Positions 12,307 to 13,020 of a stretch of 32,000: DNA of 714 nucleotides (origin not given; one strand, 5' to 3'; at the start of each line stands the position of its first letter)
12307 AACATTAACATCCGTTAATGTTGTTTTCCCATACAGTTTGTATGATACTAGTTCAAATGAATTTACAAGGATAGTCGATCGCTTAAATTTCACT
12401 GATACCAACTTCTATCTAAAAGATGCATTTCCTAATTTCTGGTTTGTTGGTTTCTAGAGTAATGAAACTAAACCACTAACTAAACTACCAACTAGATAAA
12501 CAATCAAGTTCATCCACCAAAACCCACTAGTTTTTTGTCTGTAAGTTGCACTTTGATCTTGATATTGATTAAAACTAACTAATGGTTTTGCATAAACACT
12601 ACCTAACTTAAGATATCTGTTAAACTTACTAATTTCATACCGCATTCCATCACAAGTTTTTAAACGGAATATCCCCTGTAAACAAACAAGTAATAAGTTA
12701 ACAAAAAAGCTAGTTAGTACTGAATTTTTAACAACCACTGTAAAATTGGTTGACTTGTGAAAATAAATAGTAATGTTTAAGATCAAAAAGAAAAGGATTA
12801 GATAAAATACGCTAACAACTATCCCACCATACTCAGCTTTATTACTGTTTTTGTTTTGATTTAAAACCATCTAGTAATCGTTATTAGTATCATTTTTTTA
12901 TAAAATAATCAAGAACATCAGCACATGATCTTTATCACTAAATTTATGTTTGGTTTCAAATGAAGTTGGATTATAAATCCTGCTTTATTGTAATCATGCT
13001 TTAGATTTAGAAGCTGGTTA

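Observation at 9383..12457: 1024-aa P116-like surface protein: a large orphan fold in a minimal genome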

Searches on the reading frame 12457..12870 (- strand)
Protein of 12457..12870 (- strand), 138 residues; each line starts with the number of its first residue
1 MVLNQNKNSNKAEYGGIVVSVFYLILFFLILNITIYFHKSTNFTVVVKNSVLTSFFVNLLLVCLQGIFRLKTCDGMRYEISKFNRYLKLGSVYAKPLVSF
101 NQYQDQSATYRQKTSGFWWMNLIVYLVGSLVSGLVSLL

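Call 7: search_protein_families(library=pfam, max_evalue=0.1, proteins=[window:12457-12870:-])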
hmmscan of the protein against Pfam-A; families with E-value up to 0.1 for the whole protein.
seq(138 aa): 2 families
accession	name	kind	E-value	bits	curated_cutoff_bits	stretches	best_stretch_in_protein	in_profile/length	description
PF13850.11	ERGIC_N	-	0.015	15.9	27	1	10-59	16-66/91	Endoplasmic Reticulum-Golgi Intermediate Compartment (ERGIC)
PF12725.13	DUF3810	-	0.078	12.8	28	1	16-100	19-107/311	Protein of unknown function (DUF3810)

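Call 8: search_protein_families(library=ncbifam, max_evalue=0.1, proteins=[window:12457-12870:-])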
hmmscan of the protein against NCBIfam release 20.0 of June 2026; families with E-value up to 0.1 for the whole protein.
seq(138 aa): 2 families
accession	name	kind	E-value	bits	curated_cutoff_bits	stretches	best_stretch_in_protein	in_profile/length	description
NF045743.1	MPN214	equivalog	3e-81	270.1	250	1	1-138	1-138/138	MPN214 family protein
TIGR04112.1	seleno_YedE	equivalog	0.0092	15.2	200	1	6-81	140-215/337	YedE family putative selenium transporter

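Call 73: find_homologous_proteins(query=window:12457-12870:-, max_evalue=0.01)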
Query seq(138 aa) (138 aa): 2 proteins with E <= 0.01 among 18 candidates.
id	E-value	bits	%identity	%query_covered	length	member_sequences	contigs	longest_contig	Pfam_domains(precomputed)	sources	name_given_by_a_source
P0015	2.6e-82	291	100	100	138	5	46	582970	-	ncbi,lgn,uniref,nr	ncbi:hypothetical protein V4Q76_02375 [Mycoplasmoides genitalium]|uniref:Uncharacterized protein MG0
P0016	2.8e-49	185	60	100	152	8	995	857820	-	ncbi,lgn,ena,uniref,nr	ncbi:Uncharacterised protein [Mycoplasmoides pneumoniae]|uniref:DUF3899 domain-containing protein n=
